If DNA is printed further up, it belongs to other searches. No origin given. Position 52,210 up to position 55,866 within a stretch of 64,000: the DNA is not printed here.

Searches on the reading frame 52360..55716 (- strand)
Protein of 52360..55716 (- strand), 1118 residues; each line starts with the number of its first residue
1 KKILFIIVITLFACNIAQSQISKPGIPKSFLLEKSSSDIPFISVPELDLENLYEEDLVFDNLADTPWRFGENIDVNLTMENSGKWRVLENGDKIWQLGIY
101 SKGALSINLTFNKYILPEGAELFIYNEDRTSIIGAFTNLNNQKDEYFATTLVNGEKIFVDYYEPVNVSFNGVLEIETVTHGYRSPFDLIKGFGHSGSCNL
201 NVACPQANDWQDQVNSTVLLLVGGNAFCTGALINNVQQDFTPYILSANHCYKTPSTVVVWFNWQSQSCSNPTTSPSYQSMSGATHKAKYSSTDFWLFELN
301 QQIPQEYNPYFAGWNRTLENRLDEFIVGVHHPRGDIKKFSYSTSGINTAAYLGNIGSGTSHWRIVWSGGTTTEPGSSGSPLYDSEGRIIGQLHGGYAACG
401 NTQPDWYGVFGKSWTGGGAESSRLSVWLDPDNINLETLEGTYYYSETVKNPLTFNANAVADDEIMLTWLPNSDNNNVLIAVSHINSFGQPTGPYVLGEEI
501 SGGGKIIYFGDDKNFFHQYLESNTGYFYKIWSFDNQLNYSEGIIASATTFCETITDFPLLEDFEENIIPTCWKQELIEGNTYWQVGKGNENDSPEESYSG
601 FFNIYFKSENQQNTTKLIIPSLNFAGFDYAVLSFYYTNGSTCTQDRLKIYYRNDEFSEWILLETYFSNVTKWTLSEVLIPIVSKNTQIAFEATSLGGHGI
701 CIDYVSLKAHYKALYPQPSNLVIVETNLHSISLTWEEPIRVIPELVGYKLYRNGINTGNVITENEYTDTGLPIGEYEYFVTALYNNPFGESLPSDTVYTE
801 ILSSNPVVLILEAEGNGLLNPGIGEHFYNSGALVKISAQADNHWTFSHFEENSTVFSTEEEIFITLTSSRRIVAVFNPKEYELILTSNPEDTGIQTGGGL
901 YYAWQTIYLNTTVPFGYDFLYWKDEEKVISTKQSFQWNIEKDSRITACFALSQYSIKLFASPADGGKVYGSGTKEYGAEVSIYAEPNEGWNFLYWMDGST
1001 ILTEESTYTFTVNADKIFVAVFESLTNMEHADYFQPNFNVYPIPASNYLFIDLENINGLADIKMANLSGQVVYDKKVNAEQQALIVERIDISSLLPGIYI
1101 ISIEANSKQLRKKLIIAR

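Call 64: search_protein_families(library=pfam, proteins=[window:52360-55716:-], max_evalue=0.001)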
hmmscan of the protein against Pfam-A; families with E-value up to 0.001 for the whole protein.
window:52360-55716:- (1118 aa): 6 families
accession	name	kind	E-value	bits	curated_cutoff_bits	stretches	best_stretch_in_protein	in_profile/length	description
PF18998.6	Flg_new_2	-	2.4e-21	75.9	23.6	1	960-1024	5-71/73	Divergent InlB B-repeat domain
PF18962.6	Por_Secre_tail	-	1.4e-11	45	27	1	1040-1116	1-75/75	Secretion system C-terminal sorting domain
PF00629.30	MAM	-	2.8e-08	34.2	26.4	1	562-708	2-153/158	MAM domain, meprin/A5/mu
PF00089.32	Trypsin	-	2.7e-07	31.1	20.6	1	217-407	15-207/220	Trypsin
PF13365.12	Trypsin_2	-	3.8e-07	31.4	27.6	1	228-390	1-143/144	Trypsin-like peptidase domain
PF00041.27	fn3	-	0.00038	21.1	25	0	717-786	2-72/84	Fibronectin type III domain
